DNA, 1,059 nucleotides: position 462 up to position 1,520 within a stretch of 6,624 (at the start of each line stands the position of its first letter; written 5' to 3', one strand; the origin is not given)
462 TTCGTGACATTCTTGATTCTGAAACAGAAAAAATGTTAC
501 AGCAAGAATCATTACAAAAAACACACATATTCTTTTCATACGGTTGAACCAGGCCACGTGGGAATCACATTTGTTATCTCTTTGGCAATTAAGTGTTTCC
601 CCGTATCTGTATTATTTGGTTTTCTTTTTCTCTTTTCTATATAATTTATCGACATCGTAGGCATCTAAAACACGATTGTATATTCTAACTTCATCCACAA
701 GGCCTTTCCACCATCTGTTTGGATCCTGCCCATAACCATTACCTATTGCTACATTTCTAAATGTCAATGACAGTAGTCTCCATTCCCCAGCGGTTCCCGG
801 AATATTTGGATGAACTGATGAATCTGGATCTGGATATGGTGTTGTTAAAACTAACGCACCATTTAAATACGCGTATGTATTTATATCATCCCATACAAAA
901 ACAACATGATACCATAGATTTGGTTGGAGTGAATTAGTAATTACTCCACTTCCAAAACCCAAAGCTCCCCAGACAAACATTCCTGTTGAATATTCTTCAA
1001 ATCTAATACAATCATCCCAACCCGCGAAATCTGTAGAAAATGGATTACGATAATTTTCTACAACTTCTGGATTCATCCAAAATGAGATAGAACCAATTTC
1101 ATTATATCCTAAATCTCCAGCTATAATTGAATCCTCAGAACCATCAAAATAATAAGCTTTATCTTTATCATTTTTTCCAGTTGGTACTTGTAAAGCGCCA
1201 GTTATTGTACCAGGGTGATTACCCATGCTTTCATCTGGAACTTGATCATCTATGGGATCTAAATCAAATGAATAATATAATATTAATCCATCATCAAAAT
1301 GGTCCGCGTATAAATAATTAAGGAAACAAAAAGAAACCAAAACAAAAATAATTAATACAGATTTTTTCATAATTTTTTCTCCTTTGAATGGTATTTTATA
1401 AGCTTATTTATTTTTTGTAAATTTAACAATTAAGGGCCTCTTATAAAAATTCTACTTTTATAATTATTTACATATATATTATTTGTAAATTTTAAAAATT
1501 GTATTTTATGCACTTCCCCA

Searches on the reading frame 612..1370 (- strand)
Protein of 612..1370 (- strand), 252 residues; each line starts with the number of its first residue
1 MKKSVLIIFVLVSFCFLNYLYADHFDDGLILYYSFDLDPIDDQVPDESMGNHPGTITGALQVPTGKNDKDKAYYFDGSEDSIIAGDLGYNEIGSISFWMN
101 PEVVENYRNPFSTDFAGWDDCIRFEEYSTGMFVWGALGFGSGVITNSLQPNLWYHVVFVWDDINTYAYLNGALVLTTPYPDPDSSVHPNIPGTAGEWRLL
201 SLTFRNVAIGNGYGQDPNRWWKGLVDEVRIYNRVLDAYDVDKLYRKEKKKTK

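Call 3: search_protein_families(library=pfam, proteins=[window:612-1370:-], max_evalue=1)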
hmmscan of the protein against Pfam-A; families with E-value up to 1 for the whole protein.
window:612-1370:- (252 aa): 1 family
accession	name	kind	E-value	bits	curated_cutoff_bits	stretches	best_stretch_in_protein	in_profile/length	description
PF13385.13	Laminin_G_3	-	1.5e-16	61.3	27.6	1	90-240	16-150/151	Concanavalin A-like lectin/glucanases superfamily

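Call 47: search_protein_families(library=ncbifam, proteins=[window:612-1370:-], max_evalue=0.1)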
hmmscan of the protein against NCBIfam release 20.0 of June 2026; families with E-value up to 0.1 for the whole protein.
window:612-1370:- (252 aa): 1 family
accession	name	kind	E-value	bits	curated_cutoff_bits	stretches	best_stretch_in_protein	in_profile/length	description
NF052521.1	TafC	equivalog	3.2e-07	29.8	410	1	30-248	149-364/373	TafC family fimbrial protein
